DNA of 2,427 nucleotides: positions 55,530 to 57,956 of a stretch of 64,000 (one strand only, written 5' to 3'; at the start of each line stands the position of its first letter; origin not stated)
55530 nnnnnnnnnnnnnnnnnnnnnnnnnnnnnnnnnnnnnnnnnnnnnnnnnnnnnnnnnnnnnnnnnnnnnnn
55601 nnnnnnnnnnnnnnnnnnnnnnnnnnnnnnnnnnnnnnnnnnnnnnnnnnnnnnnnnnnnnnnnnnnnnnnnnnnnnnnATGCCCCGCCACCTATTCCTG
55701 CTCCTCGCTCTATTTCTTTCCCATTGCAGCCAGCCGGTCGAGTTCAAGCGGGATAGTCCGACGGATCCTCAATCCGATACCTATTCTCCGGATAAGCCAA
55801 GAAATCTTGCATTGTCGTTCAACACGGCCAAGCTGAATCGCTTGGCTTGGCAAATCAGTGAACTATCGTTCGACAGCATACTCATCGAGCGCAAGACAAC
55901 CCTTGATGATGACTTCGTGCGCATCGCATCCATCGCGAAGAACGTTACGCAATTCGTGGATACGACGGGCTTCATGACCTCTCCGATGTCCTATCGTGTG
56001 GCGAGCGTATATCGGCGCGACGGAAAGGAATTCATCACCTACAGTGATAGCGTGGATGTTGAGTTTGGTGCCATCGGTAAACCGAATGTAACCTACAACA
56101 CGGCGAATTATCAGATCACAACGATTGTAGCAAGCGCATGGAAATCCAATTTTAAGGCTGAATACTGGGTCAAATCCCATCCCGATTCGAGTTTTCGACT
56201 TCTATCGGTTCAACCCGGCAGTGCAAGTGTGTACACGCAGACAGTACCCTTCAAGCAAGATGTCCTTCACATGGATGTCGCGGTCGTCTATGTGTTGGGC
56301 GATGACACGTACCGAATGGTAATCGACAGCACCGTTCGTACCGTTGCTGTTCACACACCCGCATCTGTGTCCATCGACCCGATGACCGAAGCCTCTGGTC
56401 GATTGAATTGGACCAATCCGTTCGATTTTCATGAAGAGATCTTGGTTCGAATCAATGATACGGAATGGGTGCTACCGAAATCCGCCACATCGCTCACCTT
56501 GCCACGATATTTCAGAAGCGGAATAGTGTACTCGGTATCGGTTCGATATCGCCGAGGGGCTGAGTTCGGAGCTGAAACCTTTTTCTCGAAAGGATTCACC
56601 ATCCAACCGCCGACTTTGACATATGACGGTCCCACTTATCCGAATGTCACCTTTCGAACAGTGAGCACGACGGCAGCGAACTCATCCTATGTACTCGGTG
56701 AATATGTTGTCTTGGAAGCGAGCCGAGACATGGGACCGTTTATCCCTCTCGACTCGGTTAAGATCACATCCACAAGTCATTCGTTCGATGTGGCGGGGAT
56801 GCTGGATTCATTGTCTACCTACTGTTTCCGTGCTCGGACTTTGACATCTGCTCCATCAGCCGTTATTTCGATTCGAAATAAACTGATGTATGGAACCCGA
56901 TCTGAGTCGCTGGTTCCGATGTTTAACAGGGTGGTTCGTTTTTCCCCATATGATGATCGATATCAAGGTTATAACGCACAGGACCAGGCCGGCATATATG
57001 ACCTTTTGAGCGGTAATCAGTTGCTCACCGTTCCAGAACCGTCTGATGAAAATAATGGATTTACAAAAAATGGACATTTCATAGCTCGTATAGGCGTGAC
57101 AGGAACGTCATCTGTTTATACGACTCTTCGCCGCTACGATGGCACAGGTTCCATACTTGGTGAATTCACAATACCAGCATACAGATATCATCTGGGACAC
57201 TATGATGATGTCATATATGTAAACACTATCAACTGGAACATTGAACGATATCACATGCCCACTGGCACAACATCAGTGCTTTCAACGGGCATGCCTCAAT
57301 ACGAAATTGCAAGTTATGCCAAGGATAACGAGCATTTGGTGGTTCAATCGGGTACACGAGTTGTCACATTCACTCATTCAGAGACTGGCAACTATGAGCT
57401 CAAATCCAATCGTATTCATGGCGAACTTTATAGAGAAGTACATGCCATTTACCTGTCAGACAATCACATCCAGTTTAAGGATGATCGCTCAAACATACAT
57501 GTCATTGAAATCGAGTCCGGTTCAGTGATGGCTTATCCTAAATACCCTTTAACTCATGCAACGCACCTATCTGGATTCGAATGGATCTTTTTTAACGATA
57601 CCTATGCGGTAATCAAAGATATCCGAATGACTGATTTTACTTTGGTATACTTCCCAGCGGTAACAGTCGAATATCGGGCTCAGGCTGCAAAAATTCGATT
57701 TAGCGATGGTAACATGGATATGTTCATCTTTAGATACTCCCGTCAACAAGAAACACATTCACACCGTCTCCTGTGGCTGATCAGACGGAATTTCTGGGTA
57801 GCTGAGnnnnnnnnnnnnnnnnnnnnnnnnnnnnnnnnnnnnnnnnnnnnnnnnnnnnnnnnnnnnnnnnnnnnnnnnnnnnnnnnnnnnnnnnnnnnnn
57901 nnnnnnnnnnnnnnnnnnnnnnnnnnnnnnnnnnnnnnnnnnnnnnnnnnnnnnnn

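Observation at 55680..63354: Four back-to-back paralogous FN3 lipoprotein genes with 1-2 nt spacers and a conserved W-V-x-E C-terminus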

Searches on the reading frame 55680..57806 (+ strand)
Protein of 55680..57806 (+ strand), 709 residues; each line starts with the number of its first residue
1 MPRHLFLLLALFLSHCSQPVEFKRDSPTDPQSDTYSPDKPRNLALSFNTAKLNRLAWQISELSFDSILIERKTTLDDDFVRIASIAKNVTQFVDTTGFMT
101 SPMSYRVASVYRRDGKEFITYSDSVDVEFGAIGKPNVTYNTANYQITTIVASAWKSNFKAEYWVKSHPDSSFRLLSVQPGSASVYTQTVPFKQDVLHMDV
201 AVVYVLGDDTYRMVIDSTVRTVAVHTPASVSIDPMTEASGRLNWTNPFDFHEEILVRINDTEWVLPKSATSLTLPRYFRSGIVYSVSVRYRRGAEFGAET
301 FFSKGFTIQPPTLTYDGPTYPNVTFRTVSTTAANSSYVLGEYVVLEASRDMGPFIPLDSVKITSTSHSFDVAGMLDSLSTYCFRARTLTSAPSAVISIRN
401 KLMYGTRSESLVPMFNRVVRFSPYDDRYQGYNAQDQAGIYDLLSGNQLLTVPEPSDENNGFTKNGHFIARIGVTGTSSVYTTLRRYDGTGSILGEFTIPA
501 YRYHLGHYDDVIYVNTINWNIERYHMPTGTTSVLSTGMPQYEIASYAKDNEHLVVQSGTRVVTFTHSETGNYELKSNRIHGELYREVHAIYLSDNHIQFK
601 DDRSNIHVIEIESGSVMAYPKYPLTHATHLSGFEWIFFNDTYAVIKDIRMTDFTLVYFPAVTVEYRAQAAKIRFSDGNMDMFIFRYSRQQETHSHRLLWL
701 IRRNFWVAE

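Call 8: search_protein_families(library=pfam, proteins=[window:55680-57806:+], max_evalue=1)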
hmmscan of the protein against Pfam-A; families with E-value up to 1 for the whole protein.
window:55680-57806:+ (709 aa): 1 family
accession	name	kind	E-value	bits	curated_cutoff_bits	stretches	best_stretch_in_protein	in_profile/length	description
PF12465.13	Pr_beta_C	-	0.053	13.4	25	1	523-537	10-24/36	Proteasome beta subunits C terminal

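Call 12: find_homologous_proteins(query=window:55680-57806:+, max_evalue=0.001)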
Query window:55680-57806:+ (709 aa): 9 proteins with E <= 0.001 among 8000 candidates.
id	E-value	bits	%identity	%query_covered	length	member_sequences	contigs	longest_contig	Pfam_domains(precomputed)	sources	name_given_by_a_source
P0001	0.0e+0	1621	100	100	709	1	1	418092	-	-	-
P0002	9.5e-284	961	61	98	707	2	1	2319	-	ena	-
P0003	5.0e-233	793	51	100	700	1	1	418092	-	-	-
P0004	7.9e-189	647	45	100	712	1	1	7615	-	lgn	-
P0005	1.7e-159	550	40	98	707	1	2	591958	PF00041.28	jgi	jgi:hypothetical protein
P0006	8.3e-159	548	40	98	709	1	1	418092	-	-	-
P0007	2.4e-149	517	38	100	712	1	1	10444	-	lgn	-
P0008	1.2e-133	465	37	96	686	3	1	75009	-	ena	-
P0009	5.5e-70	255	62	16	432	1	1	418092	-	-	-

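Call 13: find_encoding_contigs(protein=P0005, flank=10000, max_places=4)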
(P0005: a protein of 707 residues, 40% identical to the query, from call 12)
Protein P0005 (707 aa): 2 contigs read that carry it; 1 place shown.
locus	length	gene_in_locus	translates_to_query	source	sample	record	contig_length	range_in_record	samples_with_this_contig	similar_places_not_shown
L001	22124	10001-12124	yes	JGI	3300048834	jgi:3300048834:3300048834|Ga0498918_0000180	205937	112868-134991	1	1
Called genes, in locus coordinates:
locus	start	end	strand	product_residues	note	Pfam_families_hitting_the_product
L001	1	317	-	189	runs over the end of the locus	PF02577:BFN_dom, PF02151:UVR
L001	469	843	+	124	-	PF00507:Oxidored_q4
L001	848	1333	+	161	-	PF01058:Oxidored_q6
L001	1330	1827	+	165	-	PF00329:Complex1_30kDa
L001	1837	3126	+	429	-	PF00346:Complex1_49kDa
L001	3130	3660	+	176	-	PF01257:2Fe-2S_thioredx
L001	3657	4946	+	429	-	PF01512:Complex1_51K, PF10531:SLBB, PF22461:SLBB_2, PF10589:NADH_4Fe-4S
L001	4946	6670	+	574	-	PF13510:Fer2_4 (faint), PF10588:NADH-G_4Fe-4S_3, PF22117:Fer4_Nqo3, PF22151:Fer4_NDSU1, PF00384:Molybdopterin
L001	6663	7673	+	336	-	PF00146:NADHdh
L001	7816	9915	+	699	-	-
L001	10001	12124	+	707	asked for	PF00041:fn3 (faint)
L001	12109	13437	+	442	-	-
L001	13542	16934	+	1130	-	PF00930:DPPIV_N (faint), PF25174:Beta-prop_THOC3 (faint), PF26549:Tricorn_N, PF26550:Tricorn_2nd, PF07676:PD40, PF26549:Tricorn_N, PF01979:Amidohydro_1, PF07969:Amidohydro_3, +1 more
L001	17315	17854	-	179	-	-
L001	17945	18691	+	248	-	PF03167:UDG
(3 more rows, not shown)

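Call 14: find_encoding_contigs(protein=P0008, flank=10000, max_places=4)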
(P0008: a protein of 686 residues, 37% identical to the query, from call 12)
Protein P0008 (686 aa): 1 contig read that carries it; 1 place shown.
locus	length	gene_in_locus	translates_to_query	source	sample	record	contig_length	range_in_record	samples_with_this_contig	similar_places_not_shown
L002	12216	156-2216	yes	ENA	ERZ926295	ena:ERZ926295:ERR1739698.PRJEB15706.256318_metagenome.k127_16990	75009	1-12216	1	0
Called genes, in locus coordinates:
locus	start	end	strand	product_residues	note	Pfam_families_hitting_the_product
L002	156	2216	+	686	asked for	-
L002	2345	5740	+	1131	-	PF00930:DPPIV_N (faint), PF19283:APEH_N (faint), PF26549:Tricorn_N, PF26550:Tricorn_2nd, PF07676:PD40, PF26549:Tricorn_N, PF01979:Amidohydro_1, PF07969:Amidohydro_3 (weak), +1 more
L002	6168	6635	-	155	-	-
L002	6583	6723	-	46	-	-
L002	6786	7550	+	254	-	PF03167:UDG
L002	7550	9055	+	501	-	PF00772:DnaB, PF03796:DnaB_C, PF13481:AAA_25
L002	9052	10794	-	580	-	PF02518:HATPase_c, PF13589:HATPase_c_3, PF01119:DNA_mis_repair, PF08676:MutL_C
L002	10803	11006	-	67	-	-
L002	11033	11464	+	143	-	-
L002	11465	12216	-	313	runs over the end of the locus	PF00903:Glyoxalase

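Call 15: find_encoding_contigs(protein=P0007, flank=10000, max_places=4)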
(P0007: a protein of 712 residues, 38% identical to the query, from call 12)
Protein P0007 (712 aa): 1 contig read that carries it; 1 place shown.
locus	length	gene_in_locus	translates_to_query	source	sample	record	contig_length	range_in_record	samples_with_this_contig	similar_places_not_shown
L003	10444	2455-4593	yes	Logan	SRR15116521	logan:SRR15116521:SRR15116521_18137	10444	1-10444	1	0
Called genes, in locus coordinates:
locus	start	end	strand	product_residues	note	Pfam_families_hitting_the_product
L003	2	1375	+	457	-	?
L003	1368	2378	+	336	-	PF00146:NADHdh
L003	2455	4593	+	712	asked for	-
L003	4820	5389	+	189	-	PF00930:DPPIV_N (faint), PF26549:Tricorn_N, PF26550:Tricorn_2nd, PF07676:PD40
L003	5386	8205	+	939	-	PF00930:DPPIV_N (faint), PF07676:PD40 (faint), PF26549:Tricorn_N (weak), PF26550:Tricorn_2nd (faint), PF26549:Tricorn_N, PF01979:Amidohydro_1, PF07969:Amidohydro_3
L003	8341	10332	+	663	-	-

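Call 16: find_encoding_contigs(protein=P0004, flank=10000, max_places=4)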
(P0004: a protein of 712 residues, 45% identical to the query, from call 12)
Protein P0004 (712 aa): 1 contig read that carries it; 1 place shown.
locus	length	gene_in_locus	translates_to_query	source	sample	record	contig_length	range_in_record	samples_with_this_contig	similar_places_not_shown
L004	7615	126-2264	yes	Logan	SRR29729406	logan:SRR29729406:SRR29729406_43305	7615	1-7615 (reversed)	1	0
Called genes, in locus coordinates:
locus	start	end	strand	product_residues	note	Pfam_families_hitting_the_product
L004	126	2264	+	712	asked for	-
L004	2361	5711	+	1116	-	PF00930:DPPIV_N (faint), PF25174:Beta-prop_THOC3 (faint), PF26549:Tricorn_N, PF26550:Tricorn_2nd, PF07676:PD40, PF26549:Tricorn_N, PF01979:Amidohydro_1, PF07969:Amidohydro_3 (weak), +2 more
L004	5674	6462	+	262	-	PF03167:UDG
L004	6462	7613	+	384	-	?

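Call 17: find_encoding_contigs(protein=P0002, flank=10000, max_places=4)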
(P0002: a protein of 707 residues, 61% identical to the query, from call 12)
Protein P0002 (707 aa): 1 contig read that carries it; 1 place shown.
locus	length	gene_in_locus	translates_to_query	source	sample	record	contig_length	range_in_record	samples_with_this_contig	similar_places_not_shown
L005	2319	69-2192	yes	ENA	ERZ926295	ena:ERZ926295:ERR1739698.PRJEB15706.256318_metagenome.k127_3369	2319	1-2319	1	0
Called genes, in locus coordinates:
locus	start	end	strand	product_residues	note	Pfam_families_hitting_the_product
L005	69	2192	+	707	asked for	-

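Call 46: search_protein_families(library=ncbifam, proteins=[window:55680-57806:+], max_evalue=1)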
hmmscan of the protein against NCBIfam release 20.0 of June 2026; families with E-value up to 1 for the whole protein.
window:55680-57806:+ (709 aa): 0 families

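Call 58: predict_structure(alignment_id=A5)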
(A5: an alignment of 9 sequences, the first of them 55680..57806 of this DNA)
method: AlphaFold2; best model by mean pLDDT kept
length: 709 residues; sequences in the alignment: 9
mean_pLDDT: 81.1   pTM: 0.46
mean pLDDT of the five models: 81.1, 81.0, 79.2, 78.0, 77.0
residues with pLDDT >= 90: 173; 70-90: 418; 50-70: 92; < 50: 26
segments of 3 or more residues with pLDDT < 50: 1-7, 9-21, 411-416
pLDDT, mean of each block of 10 residues (from residue 1): 46 42 68 86 86 88 88 84 90 78 90 89 89 90 89 87 80 91 91 87 82 85 86 86 86 92 93 88 91 87 85 73 73 56 82 82 68 71 81 82 62 57 83 80 82 71 84 71 85 88 85 91 89 90 83 89 86 91 76 86 83 86 77 84 85 78 68 79 75 70 73
secondary structure, 60 per line:
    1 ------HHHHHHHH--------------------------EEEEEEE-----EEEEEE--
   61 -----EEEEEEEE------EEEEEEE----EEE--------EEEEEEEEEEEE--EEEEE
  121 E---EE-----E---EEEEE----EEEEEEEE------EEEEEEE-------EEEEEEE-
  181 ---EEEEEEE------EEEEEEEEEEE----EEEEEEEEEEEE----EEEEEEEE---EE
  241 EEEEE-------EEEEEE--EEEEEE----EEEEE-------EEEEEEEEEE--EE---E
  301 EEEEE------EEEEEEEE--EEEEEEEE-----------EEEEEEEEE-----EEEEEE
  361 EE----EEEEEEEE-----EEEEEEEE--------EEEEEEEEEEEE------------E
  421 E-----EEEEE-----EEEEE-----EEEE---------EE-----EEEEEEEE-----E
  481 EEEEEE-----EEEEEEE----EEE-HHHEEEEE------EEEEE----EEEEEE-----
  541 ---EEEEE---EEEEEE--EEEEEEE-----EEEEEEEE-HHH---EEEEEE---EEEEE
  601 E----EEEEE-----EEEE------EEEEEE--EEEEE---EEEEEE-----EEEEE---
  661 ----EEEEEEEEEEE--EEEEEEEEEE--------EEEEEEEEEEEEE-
elements in order (helices of 4 or more, strands of 3 or more residues): H7-14 E41-47 E53-58 E66-73 E80-86 E91-93 E102-113 E116-121 E136-140 E145-152 E159-165 E173-179 E184-190 E197-207 E212-223 E228-235 E239-245 E253-258 E261-266 E271-275 E283-292 E300-305 E312-319 E322-329 E341-349 E355-362 E367-374 E380-387 E396-407 E427-431 E437-441 E447-450 E467-474 E480-486 E492-498 E503-505 E510-514 E521-525 E530-535 E544-548 E552-557 E560-566 E572-579 E587-592 E596-601 E606-610 E616-619 E626-631 E634-638 E642-647 E653-657 E665-675 E678-687 E696-708

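Call 62: fold_search(model_id=the predicted structure, library=pdb)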
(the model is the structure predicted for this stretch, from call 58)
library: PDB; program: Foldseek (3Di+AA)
matches with E <= 10: 1713; with E <= 0.001: 602
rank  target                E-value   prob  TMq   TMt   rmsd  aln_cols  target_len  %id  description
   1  9oyz_B                2.0e-12  1.00  0.22  0.16  35.4       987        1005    9  Cryo-EM structure of chicken ROS1 in apo-state. Cryo-EM refinement is focused on the "head" region of chicken ROS1. (released 2026-02-25)
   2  9ozc_A                2.5e-12  1.00  0.22  0.11  35.4      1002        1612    8  Cryo-EM structure of 1:2:1 ROS1/NEL/NICOL holo-complex, conformation 1. (released 2026-02-25)
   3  9oz6_B                7.9e-12  1.00  0.21  0.16  35.6      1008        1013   10  Cryo-EM structure of 1:1 chicken ROS1 and chicken NEL complex. (released 2026-02-25)
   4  3t1w                  1.8e-11  1.00  0.25  0.40  14.6       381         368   15  Structure of the four-domain fragment Fn7B89 of oncofetal fibronectin (released 2012-03-21)
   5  1fnf                  3.1e-11  1.00  0.21  0.37  16.1       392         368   15  FRAGMENT OF HUMAN FIBRONECTIN ENCOMPASSING TYPE-III REPEATS 7 THROUGH 10 (released 1996-01-29)
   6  9pwq_A                3.3e-11  1.00  0.17  0.10  25.8      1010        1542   10  Cryo-EM structure of receptor tyrosine kinase ROS1 extracellular domain in complex with NELL2 (released 2026-02-25)
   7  8v2b_B                4.0e-11  1.00  0.14  0.16  20.1       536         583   12  Cryo-EM structure of mouse type II OSM receptor complex: model for full extracellular assembly (released 2024-11-20)
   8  8v29_C                4.8e-11  1.00  0.16  0.15  33.0       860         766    9  Cryo-EM structure of human type I OSM receptor complex: model for full extracellular assembly (released 2024-11-20)
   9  9bfp_A                8.6e-11  1.00  0.21  0.15  35.6       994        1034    8  Cryo-EM structure of Sevenless extracellular domain (monomer) (released 2025-01-29)
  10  8qy5_A                2.3e-10  1.00  0.13  0.15  22.9       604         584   11  Structure of interleukin 6. (released 2024-02-21)
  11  8qy6_A                2.6e-10  1.00  0.14  0.15  17.1       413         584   12  Structure of interleukin 6 (gp130 P496L mutant). (released 2024-02-21)
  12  8d82_A                2.8e-10  1.00  0.14  0.16  22.1       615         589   12  Cryo-EM structure of human IL-6 signaling complex in detergent: model containing full extracellular domains (released 2023-03-29)
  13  9ozh_D                2.9e-10  1.00  0.22  0.11  35.0       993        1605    9  Cryo-EM structure of 1:2:1 ROS1/NEL/NICOL holo-complex, conformation 2. (released 2026-02-25)
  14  5e53_B                4.2e-10  1.00  0.14  0.26  12.4       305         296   12  Crystal structure of chicken CNTN1 FN1-FN3 domains (released 2016-08-31)
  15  9bfq_A                4.6e-10  1.00  0.17  0.13  40.5       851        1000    8  Cryo-EM structure of Sevenless in complex with Bride of Sevenless (released 2025-01-29)
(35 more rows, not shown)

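Call 72: search_protein_families(library=phrogs, proteins=[window:55680-57806:+], max_evalue=0.1)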
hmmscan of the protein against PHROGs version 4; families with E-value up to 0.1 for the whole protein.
window:55680-57806:+ (709 aa): 0 families
